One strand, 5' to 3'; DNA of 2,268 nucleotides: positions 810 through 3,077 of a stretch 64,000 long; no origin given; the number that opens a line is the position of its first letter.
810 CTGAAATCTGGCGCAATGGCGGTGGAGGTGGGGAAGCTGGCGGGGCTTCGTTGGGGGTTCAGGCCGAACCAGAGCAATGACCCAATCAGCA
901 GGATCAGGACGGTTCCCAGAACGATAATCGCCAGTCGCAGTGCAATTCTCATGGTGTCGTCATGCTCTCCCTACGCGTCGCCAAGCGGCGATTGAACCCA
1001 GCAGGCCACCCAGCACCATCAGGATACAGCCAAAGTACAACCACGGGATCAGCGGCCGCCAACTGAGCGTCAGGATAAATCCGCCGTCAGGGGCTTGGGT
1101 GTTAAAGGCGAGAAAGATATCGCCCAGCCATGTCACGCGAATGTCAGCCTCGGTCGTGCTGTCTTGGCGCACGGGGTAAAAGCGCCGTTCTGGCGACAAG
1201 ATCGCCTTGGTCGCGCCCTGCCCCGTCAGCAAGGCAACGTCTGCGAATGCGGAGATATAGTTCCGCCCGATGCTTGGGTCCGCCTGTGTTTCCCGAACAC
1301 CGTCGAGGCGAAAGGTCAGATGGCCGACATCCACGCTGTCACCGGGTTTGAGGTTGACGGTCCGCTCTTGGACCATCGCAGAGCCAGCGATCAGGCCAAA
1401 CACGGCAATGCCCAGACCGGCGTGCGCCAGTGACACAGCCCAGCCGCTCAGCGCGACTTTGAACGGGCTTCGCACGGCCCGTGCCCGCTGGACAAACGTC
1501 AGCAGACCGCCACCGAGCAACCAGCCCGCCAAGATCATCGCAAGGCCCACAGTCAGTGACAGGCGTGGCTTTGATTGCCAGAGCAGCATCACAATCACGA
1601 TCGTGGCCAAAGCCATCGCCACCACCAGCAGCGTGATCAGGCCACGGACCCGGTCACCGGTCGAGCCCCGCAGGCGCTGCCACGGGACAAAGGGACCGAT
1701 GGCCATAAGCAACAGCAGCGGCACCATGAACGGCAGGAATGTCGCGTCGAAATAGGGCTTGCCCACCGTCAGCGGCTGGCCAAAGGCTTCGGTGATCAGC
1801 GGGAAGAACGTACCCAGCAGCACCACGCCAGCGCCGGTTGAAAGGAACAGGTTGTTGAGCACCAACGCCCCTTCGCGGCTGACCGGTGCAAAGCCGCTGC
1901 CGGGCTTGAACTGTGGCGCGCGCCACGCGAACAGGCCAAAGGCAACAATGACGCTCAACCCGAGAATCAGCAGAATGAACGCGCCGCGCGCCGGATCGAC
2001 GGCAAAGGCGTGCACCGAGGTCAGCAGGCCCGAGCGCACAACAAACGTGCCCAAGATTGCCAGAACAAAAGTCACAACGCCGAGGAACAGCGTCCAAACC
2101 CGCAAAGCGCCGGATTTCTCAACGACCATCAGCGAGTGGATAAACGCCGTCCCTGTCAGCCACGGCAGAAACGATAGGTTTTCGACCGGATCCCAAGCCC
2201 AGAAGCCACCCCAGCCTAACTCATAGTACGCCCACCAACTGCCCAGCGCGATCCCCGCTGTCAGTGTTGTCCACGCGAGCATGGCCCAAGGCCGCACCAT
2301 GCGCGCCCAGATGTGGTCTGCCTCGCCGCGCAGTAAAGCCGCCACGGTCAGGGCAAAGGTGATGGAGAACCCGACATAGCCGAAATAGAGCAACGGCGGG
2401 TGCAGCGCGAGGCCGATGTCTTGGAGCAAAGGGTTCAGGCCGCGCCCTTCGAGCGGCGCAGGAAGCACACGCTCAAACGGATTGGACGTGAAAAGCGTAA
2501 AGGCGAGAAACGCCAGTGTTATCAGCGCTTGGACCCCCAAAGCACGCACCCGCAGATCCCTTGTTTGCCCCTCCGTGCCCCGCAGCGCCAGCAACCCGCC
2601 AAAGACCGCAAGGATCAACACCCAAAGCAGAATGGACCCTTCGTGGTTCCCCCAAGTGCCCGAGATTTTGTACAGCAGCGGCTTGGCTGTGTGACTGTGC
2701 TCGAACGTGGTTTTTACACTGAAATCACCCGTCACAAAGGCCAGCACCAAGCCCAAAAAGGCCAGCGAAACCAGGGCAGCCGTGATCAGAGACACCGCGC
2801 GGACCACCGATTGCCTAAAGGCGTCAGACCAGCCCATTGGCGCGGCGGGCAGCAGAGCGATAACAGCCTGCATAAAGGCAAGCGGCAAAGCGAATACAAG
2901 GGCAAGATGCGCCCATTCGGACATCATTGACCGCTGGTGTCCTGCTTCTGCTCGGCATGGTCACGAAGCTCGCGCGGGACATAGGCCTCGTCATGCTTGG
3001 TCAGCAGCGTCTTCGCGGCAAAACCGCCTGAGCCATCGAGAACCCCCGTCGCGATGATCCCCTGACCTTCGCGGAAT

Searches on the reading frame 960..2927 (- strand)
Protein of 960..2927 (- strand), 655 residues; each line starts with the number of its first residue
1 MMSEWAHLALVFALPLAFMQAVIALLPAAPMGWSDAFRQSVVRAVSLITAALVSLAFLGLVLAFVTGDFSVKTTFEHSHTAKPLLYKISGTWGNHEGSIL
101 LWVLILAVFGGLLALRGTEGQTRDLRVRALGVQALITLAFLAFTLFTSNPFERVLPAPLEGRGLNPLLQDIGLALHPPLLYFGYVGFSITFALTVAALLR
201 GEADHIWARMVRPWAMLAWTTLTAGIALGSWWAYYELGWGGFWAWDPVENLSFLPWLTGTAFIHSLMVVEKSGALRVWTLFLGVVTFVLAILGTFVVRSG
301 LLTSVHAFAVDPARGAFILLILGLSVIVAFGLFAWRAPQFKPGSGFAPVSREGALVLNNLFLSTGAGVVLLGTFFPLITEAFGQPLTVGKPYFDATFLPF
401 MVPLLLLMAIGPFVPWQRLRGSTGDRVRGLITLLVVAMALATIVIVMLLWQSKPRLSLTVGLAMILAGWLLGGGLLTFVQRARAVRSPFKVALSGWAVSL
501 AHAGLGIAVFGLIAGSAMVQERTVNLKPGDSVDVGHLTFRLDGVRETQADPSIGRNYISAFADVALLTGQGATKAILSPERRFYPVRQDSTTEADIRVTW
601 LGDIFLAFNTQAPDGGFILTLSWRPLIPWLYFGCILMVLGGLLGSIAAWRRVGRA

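Call 48: list_cluster_members(proteins=[window:960-2927:-, window:12915-14132:-, window:6369-7229:+, window:9783-10280:+, window:11084-12832:+, window:14572-16188:+])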
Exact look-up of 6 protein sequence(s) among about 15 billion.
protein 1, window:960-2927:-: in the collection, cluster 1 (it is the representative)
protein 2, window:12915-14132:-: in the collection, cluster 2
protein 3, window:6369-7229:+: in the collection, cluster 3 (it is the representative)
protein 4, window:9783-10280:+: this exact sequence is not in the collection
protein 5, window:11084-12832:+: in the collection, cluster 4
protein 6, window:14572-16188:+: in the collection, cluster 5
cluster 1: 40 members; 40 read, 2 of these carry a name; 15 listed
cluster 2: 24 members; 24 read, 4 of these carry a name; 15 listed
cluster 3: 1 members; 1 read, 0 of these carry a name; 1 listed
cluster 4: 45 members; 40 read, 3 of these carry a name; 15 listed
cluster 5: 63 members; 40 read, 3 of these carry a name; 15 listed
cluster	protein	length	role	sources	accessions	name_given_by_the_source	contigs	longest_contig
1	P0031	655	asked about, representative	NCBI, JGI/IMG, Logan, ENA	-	-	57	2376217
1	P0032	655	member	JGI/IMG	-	cytochrome c-type biogenesis protein CcmF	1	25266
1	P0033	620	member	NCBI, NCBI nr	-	-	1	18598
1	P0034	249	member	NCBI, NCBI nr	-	-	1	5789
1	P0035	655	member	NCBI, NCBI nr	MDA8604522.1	heme lyase CcmF/NrfE family subunit [Alphaproteobacteria bacterium]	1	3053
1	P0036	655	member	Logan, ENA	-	-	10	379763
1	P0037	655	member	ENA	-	-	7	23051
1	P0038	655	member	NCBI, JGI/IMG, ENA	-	-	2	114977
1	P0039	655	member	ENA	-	-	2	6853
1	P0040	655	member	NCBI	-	-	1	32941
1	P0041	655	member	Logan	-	-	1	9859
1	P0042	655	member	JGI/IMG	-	-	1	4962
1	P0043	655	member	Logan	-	-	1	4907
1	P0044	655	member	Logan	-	-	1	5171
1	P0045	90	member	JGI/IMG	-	-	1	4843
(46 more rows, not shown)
